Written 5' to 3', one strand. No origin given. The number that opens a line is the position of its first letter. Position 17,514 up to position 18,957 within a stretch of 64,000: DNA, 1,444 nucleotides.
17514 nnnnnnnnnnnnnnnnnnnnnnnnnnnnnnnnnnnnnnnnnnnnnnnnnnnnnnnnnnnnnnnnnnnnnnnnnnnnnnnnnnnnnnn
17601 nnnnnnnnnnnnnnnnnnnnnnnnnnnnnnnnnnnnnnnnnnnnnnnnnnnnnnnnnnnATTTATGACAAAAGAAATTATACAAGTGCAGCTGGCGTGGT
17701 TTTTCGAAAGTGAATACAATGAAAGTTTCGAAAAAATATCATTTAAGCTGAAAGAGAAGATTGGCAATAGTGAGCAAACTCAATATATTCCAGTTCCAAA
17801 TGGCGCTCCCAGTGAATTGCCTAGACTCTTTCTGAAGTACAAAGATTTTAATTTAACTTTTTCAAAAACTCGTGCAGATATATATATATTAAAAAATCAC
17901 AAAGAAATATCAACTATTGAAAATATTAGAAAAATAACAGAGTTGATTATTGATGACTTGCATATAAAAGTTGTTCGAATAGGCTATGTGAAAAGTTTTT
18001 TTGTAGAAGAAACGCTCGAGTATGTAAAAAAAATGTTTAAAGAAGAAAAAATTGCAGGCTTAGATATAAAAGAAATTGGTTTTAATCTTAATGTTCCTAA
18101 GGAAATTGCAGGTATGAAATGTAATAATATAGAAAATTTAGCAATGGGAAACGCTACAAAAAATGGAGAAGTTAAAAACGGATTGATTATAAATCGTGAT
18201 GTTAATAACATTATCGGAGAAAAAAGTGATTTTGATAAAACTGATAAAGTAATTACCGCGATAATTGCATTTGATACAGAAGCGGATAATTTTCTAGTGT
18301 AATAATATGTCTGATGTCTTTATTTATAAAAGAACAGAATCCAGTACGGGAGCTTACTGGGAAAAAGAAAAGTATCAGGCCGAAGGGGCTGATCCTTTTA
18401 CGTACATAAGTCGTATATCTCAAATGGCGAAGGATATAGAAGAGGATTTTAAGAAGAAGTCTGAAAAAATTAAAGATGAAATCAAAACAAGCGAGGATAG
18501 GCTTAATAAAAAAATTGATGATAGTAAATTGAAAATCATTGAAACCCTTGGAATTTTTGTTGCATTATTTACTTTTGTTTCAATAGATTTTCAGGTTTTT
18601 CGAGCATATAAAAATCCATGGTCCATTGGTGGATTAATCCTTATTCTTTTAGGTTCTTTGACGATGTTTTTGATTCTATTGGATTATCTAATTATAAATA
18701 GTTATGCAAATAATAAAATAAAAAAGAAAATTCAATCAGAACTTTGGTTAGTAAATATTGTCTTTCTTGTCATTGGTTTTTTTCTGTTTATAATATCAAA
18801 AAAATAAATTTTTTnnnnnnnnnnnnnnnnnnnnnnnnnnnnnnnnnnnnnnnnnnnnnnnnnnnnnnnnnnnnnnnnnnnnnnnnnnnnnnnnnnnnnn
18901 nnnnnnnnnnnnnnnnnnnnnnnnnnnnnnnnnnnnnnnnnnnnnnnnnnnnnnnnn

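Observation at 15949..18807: Four-gene cassette (ClpP-fold SDH protease, PIN-like nuclease, unknown protein, coiled-coil 3-TM protein) fused into a type III R-M operon: candidate undescribed defence module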

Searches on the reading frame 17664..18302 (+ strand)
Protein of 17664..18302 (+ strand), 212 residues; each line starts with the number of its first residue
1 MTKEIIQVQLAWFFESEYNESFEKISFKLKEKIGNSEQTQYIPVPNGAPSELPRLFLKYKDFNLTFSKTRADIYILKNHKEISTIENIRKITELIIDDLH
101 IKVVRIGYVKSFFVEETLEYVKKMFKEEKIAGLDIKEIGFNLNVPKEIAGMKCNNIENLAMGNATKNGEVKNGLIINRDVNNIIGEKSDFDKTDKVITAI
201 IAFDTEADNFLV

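Call 3: search_protein_families(library=pfam, proteins=[window:17664-18302:+], max_evalue=0.1)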
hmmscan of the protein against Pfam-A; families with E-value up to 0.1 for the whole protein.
window:17664-18302:+ (212 aa): 0 families

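Call 4: search_protein_families(library=padloc, proteins=[window:17664-18302:+], max_evalue=0.1)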
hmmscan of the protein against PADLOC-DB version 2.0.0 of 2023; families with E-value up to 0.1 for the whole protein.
window:17664-18302:+ (212 aa): 0 families

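Call 5: search_protein_families(library=ncbifam, proteins=[window:17664-18302:+], max_evalue=0.1)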
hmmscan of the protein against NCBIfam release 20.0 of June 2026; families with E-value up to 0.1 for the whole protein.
window:17664-18302:+ (212 aa): 2 families
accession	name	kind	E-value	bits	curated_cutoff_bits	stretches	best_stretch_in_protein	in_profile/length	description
NF008765.0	PRK11798.1-5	equivalog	0.014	15.4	249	1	87-146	52-111/135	ClpXP protease specificity-enhancing factor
NF011064.0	PRK14494.1-3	equivalog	0.016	14.6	418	1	54-161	68-180/244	putative molybdopterin-guanine dinucleotide biosynthesis protein MobB/FeS domain-containing protein protein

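Call 6: search_protein_families(library=phrogs, proteins=[window:17664-18302:+], max_evalue=0.1)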
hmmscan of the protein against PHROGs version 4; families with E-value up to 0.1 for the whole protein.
window:17664-18302:+ (212 aa): 0 families

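Call 10: find_homologous_proteins(query=window:17664-18302:+, max_evalue=0.001)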
Query window:17664-18302:+ (212 aa): 3 proteins with E <= 0.001 among 208 candidates.
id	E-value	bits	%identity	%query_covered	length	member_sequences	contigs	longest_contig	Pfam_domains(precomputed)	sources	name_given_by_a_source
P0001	2.2e-131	453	100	100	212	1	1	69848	-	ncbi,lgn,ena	-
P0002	6.4e-72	259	58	100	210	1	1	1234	-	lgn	-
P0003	1.7e-33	134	40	100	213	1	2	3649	-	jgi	-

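Call 14: find_encoding_contigs(protein=P0003, flank=10000, max_places=4)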
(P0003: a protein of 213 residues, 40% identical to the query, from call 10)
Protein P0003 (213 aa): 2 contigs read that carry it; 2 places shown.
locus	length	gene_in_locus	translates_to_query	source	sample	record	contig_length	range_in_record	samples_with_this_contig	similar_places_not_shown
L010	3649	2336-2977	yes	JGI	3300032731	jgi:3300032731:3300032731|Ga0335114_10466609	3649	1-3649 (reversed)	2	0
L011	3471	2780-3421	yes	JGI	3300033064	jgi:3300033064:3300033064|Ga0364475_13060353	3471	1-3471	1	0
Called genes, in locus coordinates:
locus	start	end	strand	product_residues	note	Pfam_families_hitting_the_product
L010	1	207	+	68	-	?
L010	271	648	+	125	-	PF02604:PhdYeFM_antitox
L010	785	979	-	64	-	-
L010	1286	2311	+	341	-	PF01972:SDH_protease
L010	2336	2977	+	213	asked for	-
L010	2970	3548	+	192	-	-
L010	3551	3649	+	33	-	?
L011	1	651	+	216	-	?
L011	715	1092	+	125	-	PF02604:PhdYeFM_antitox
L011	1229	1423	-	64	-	-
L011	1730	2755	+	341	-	PF01972:SDH_protease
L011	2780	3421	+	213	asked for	-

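Call 48: predict_structure(alignment_id=A3)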
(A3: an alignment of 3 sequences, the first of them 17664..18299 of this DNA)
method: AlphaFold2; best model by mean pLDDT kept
length: 212 residues; sequences in the alignment: 3
mean_pLDDT: 80.4   pTM: 0.78
mean pLDDT of the five models: 80.4, 71.9, 58.2, 55.8, 31.2
residues with pLDDT >= 90: 76; 70-90: 90; 50-70: 32; < 50: 14
segments of 3 or more residues with pLDDT < 50: 126-137
pLDDT, mean of each block of 10 residues (from residue 1): 82 90 94 94 87 93 93 75 77 93 90 68 48 47 78 84 73 83 70 89 85 59
secondary structure, 60 per line:
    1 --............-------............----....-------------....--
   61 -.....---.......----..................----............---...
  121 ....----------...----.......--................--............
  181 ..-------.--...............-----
elements in order: E3-14 H22-33 E38-41 E55-58 E62-66 E70-76 H81-98 E103-114 H118-124 E142-148 E151-166 E169-182 H193-207

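Call 64: search_protein_representatives(alignment_id=A3)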
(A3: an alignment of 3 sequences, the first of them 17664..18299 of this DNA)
Query: 3 sequences, 210 profile positions. Proteins with E-value up to 0.001 (for the whole library): 378; up to 1e-10: 119; up to 1e-30: 46. The best 150 are listed.
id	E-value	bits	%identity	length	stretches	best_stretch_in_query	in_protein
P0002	6.0e-109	378.9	-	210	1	1-210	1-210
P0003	2.5e-94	331.1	-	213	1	1-210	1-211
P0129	3.7e-56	206.4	-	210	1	1-209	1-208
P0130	1.2e-53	198.2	-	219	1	1-203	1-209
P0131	8.2e-53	195.5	-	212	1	1-210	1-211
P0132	1.0e-50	188.7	-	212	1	1-208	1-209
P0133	4.6e-49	183.2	-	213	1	1-209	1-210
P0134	1.3e-48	181.7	-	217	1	4-210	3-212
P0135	3.3e-48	180.4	-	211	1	1-208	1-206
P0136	4.3e-48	180.0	-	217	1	1-208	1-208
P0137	5.4e-47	176.5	-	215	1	5-209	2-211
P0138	7.1e-47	176.1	-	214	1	1-207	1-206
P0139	3.6e-46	173.7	-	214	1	4-208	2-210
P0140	4.9e-44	166.8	-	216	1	1-208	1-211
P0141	5.3e-44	166.7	-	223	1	1-210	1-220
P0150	8.8e-40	152.9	-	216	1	5-208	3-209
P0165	7.9e-35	136.7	-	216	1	4-210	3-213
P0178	3.3e-27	111.8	-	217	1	4-209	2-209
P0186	5.9e-20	88.1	-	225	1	7-207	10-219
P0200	3.3e-15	72.6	-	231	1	4-198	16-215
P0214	7.6e-13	64.9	-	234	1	5-186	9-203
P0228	7.2e-12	61.7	-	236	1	7-203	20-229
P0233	2.0e-11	60.3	-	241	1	5-193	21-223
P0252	2.6e-10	56.6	-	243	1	5-197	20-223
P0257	5.3e-10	55.6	-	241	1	8-181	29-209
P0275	2.9e-09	53.2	-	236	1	9-206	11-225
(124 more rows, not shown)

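Call 66: search_protein_families(library=pfam, proteins=[P0129, P0150, P0186, P0200, P0214, P0228, P0233, P0252, P0257, P0275], max_evalue=1)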
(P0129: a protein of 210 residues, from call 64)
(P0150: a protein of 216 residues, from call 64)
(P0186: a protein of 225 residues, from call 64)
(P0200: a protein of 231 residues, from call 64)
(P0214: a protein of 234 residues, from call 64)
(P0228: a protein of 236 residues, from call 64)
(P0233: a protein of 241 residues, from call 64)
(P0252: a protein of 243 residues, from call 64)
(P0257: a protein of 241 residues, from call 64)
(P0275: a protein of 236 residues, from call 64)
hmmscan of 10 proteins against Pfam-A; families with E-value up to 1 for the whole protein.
P0129 (210 aa): 2 families
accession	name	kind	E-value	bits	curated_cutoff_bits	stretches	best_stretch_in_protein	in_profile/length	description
PF17642.6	TssD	-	0.064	13.6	25.8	1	149-206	48-103/128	Hemolysin coregulated protein Hcp (TssD)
PF22153.2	SelB_WH1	-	0.5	10.6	26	0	136-150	7-21/57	Elongation factor SelB, first winged-helix domain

P0150 (216 aa): 1 family
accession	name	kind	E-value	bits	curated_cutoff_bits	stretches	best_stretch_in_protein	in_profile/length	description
PF09790.15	Hyccin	-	0.096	12.2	25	1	57-143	148-226/321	Hyccin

P0186 (225 aa): 1 family
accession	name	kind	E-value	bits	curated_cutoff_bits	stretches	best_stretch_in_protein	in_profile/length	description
PF20452.3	Calmod_bind_C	-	0.041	14.5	24.2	0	88-110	11-32/62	Calmodulin binding protein C-terminal domain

P0200 (231 aa): 0 families

P0214 (234 aa): 0 families

P0228 (236 aa): 0 families

P0233 (241 aa): 1 family
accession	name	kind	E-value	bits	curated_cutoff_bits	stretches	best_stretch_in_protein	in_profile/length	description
PF19265.4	DUF5908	-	0.04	15.2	27.7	1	101-112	1-12/55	Family of unknown function (DUF5908)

P0252 (243 aa): 0 families

P0257 (241 aa): 0 families

P0275 (236 aa): 1 family
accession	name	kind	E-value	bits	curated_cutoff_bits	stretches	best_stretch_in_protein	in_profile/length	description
PF16352.10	DUF4980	-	0.14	12.5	28.9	1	40-81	14-55/109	Domain of unknown function (DUF4980)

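Call 67: find_encoding_contigs(protein=P0200, flank=6000, max_places=4)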
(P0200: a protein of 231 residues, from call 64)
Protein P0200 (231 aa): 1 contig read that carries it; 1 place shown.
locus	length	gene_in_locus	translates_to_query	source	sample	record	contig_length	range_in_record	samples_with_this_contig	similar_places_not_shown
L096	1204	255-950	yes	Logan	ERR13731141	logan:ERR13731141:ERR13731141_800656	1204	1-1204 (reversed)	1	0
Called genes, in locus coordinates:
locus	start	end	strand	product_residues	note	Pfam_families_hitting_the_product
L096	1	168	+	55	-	?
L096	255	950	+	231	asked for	-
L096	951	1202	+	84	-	?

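Call 72: list_cluster_members(proteins=[P0129, P0135, P0141, P0150, P0165, P0178, P0186, P0214, P0233, P0252])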
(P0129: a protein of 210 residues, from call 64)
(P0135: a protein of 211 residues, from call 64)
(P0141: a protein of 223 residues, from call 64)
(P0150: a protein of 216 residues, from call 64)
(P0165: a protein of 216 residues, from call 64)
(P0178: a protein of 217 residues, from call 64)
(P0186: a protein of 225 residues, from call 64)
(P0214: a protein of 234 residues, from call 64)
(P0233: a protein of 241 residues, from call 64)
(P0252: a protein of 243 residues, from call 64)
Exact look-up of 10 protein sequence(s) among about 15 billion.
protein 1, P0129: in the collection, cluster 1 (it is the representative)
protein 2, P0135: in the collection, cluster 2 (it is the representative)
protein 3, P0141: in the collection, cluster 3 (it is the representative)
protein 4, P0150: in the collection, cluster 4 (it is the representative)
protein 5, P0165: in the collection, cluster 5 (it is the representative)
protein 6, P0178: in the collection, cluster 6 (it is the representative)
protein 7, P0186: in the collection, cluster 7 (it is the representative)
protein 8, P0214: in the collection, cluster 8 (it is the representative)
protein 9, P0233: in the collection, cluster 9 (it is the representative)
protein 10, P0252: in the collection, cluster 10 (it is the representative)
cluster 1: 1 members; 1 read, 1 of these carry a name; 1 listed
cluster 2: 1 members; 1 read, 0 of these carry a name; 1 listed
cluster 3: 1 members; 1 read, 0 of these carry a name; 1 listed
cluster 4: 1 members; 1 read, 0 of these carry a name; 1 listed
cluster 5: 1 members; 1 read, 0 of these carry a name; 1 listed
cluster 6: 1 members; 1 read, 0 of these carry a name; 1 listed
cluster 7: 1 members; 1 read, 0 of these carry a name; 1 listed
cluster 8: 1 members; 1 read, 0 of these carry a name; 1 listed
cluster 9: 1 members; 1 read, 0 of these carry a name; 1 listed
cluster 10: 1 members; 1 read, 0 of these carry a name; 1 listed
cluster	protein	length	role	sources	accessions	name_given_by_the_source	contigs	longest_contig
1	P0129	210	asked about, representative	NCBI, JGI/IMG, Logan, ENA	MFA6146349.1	MAG: hypothetical protein WC697_03430 [Patescibacteria group bacterium] | hypothetical protein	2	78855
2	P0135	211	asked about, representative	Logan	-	-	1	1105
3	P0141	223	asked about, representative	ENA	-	-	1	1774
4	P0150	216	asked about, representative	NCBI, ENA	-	-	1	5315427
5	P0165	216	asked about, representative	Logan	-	-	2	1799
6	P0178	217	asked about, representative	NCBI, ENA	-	-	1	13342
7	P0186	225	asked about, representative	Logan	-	-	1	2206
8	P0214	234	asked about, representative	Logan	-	-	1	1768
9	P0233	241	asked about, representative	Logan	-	-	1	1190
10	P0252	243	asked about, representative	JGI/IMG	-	-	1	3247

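Call 73: find_encoding_contigs(protein=P0150, flank=8000, max_places=2)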
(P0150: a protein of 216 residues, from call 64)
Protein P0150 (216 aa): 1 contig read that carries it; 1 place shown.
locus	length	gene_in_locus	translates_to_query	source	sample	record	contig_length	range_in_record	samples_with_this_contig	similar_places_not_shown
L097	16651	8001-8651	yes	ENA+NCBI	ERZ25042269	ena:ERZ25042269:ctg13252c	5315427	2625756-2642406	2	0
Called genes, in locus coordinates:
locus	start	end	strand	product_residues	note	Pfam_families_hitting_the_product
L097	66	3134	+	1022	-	PF11028:TMEM260_N, PF28497:DUF8416, PF28495:TMEM260_2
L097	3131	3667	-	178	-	-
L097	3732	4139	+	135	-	PF00293:NUDIX, PF14815:NUDIX_4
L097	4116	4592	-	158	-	-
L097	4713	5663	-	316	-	PF00389:2-Hacid_dh, PF02826:2-Hacid_dh_C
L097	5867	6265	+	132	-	PF00072:Response_reg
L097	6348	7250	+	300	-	PF00160:Pro_isomerase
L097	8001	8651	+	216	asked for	-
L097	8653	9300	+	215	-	-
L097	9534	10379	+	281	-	PF01790:LGT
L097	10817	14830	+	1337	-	PF07494:Reg_prop (faint), PF23748:Beta-prop_LRRK2 (faint), PF08450:SGL (faint), PF07495:Y_Y_Y, PF00512:HisKA (weak), PF02518:HATPase_c, PF00072:Response_reg, PF12833:HTH_18, +2 more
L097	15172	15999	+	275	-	PF03935:SKN1_KRE6_Sbg1, PF00722:Glyco_hydro_16, PF26113:GH16_XgeA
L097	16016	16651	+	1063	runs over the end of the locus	PF13620:CarboxypepD_reg (weak), PF13715:CarbopepD_reg_2, PF07715:Plug, PF00593:TonB_dep_Rec_b-barrel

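Call 74: find_encoding_contigs(protein=P0129, flank=8000, max_places=2)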
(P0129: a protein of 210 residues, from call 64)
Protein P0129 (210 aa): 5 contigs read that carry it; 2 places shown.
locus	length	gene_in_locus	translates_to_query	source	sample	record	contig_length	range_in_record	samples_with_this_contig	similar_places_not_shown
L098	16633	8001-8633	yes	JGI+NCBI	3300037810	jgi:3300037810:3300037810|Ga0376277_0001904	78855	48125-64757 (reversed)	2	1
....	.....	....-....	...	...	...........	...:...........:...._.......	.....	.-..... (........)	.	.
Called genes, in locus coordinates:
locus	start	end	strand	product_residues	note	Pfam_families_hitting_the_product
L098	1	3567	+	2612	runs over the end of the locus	PF07622:DUF1583 (faint), PF16655:PhoD_N (faint), PF25059:FN3_DSCAM-DSCAML_C (faint), PF00041:fn3 (faint), PF16656:Pur_ac_phosph_N, PF23376:Fn3_VIN3 (faint), PF16656:Pur_ac_phosph_N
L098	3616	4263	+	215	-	PF00160:Pro_isomerase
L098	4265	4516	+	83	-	PF01541:GIY-YIG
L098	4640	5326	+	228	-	PF03575:Peptidase_S51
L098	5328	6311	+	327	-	PF13310:Virulence_RhuM, PF02661:Fic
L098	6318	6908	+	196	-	PF23023:Anti-Pycsar_Apyc1 (faint), PF00753:Lactamase_B, PF13483:Lactamase_B_3 (faint)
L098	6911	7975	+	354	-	PF01972:SDH_protease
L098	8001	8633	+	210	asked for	-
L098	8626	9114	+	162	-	-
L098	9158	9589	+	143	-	-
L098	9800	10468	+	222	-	PF06044:DpnI, PF17726:DpnI_C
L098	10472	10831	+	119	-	-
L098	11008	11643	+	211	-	PF12705:PDDEXK_1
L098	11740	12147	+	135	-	PF00293:NUDIX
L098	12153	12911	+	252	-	PF13489:Methyltransf_23, PF05175:MTS, PF01209:Ubie_methyltran, PF05401:NodS, PF08241:Methyltransf_11, PF08242:Methyltransf_12, PF13649:Methyltransf_25, PF13847:Methyltransf_31, +5 more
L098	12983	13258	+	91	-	PF12840:HTH_20 (weak), PF25212:HVO_A0114 (weak), PF01022:HTH_5, PF13412:HTH_24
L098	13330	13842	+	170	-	PF00383:dCMP_cyt_deam_1, PF14437:MafB19-deam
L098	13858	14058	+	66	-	-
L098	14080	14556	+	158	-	PF03073:TspO_MBR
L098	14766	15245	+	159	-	-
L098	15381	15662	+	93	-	-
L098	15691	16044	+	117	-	-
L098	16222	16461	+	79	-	PF09527:ATPase_gene1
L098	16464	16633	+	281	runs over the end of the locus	PF00119:ATP-synt_A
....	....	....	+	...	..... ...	-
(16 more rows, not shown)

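Call 75: find_encoding_contigs(protein=P0178, flank=8000, max_places=2)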
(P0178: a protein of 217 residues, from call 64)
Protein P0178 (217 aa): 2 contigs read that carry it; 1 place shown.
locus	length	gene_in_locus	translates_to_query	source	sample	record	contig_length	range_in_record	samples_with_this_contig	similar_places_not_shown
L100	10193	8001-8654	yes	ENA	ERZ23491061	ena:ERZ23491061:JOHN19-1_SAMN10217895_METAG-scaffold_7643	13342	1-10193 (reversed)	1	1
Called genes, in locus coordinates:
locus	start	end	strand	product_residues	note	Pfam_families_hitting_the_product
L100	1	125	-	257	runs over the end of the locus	-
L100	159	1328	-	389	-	PF06723:MreB_Mbl (faint), PF11104:PilM_2, PF14450:FtsA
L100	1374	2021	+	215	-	PF00156:Pribosyltran (weak)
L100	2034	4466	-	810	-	PF00690:Cation_ATPase_N, PF00122:E1-E2_ATPase, PF00702:Hydrolase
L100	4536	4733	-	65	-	-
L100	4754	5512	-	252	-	PF04402:SIMPL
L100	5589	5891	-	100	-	-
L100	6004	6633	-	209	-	-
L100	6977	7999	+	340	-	PF01972:SDH_protease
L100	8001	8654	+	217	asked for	-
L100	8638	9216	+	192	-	-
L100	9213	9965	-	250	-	PF01555:N6_N4_Mtase, PF01170:UPF0020, PF08241:Methyltransf_11 (faint), PF01555:N6_N4_Mtase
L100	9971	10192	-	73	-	?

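Call 80: search_solved_structures(query=A5, max_evalue=10)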
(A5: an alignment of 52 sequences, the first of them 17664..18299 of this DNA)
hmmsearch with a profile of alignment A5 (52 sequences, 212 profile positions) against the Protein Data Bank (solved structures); distinct sequences matched with E-value up to 10: 1.
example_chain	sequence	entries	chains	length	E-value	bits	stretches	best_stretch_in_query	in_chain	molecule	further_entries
7ezo_A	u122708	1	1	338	0.099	15.5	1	74-153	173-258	endoxylanase/arabinofuranosidase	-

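Call 89: find_encoding_contigs(protein=P0001, flank=1000, max_places=2)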
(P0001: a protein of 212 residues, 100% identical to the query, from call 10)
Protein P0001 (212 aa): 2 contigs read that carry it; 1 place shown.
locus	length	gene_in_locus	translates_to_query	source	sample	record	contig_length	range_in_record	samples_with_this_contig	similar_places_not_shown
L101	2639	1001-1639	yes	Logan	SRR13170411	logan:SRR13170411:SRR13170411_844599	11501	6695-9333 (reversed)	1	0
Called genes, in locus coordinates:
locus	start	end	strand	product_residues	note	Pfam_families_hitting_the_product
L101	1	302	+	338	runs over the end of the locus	PF01972:SDH_protease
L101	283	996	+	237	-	PF11848:DUF3368 (faint)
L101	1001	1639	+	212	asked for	-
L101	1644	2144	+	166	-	-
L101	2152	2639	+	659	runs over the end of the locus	PF01555:N6_N4_Mtase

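Call 101: find_related_loci(query=A3, collection=metagenome_contigs, flank=5000)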
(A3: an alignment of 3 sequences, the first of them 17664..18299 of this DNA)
Query A3 (212 aa) in metagenome_contigs; peptide patterns used: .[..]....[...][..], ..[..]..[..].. (x = any residue, [..] = any of these).
600 stretches matched a pattern, but none encodes a relative of the query by tblastn (E <= 1e-3).

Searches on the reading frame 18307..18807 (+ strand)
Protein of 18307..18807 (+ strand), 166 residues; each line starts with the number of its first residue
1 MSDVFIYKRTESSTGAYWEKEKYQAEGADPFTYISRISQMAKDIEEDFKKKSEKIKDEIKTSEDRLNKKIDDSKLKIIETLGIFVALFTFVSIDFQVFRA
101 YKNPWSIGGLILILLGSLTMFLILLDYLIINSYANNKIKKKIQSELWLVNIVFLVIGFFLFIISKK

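Call 3: search_protein_families(library=pfam, proteins=[window:18307-18807:+], max_evalue=0.1)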
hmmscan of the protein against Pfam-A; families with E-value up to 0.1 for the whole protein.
window:18307-18807:+ (166 aa): 8 families
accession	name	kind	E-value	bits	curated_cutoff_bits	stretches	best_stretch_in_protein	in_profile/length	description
PF06570.16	DUF1129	-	0.00041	20.4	29.1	1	52-162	59-162/207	Protein of unknown function (DUF1129)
PF20563.3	DUF6773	-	0.01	16.1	27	1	55-146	68-159/163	Family of unknown function (DUF6773)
PF09716.15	ETRAMP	-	0.014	15.8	29.1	1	44-90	27-68/81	Malarial early transcribed membrane protein (ETRAMP)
PF03938.19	OmpH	-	0.018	15.7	32.4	1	33-73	9-49/141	Outer membrane protein (OmpH-like)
PF05241.17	EBP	-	0.019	15.8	25.7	1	63-162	14-111/113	EXPERA (EXPanded EBP superfamily)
PF05597.16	Phasin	-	0.031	14.8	28.8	1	35-83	53-101/126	Poly(hydroxyalcanoate) granule associated protein (phasin)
PF04837.17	MbeB_N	-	0.035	14.9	22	1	35-77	2-48/52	MbeB-like, N-term conserved region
PF20990.2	DUF2207_C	-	0.09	12.9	33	0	44-123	103-184/247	Predicted membrane protein (DUF2207) C-terminal domain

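Call 4: search_protein_families(library=padloc, proteins=[window:18307-18807:+], max_evalue=0.1)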
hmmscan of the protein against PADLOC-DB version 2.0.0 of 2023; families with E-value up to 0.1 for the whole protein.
window:18307-18807:+ (166 aa): 3 families
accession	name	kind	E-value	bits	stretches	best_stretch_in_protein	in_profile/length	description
PDLC02333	AbiTi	-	0.004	15.4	1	34-77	42-85/114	AbiTi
PDLC03841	LeoBC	-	0.011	12.9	1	36-144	415-519/601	-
PDLC01178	CorA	-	0.012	12.2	1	33-98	370-434/483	CorA-like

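Call 5: search_protein_families(library=ncbifam, proteins=[window:18307-18807:+], max_evalue=0.1)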
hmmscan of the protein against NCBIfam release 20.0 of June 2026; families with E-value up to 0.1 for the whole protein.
window:18307-18807:+ (166 aa): 2 families
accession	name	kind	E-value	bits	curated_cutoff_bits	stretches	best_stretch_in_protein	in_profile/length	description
NF046000.1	MAG1210_fam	subfamily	0.016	13.8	275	1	20-145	13-137/550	MAG1210 family protein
TIGR01837.1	PHA_granule_1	subfamily_domain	0.025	14.7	94.7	1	36-83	45-92/118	poly(hydroxyalkanoate) granule-associated protein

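Call 6: search_protein_families(library=phrogs, proteins=[window:18307-18807:+], max_evalue=0.1)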
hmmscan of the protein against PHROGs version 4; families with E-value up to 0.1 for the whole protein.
window:18307-18807:+ (166 aa): 4 families
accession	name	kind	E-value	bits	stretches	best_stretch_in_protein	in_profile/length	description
phrog_6324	-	unknown function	1.1e-05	26.7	1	25-89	26-89/94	-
phrog_18513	-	unknown function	0.046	14.8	0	33-89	88-145/149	-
phrog_1533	-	tail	0.053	12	1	19-80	1214-1270/1688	tail length tape measure protein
phrog_22508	-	unknown function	0.06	12.2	1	66-159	69-153/1078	-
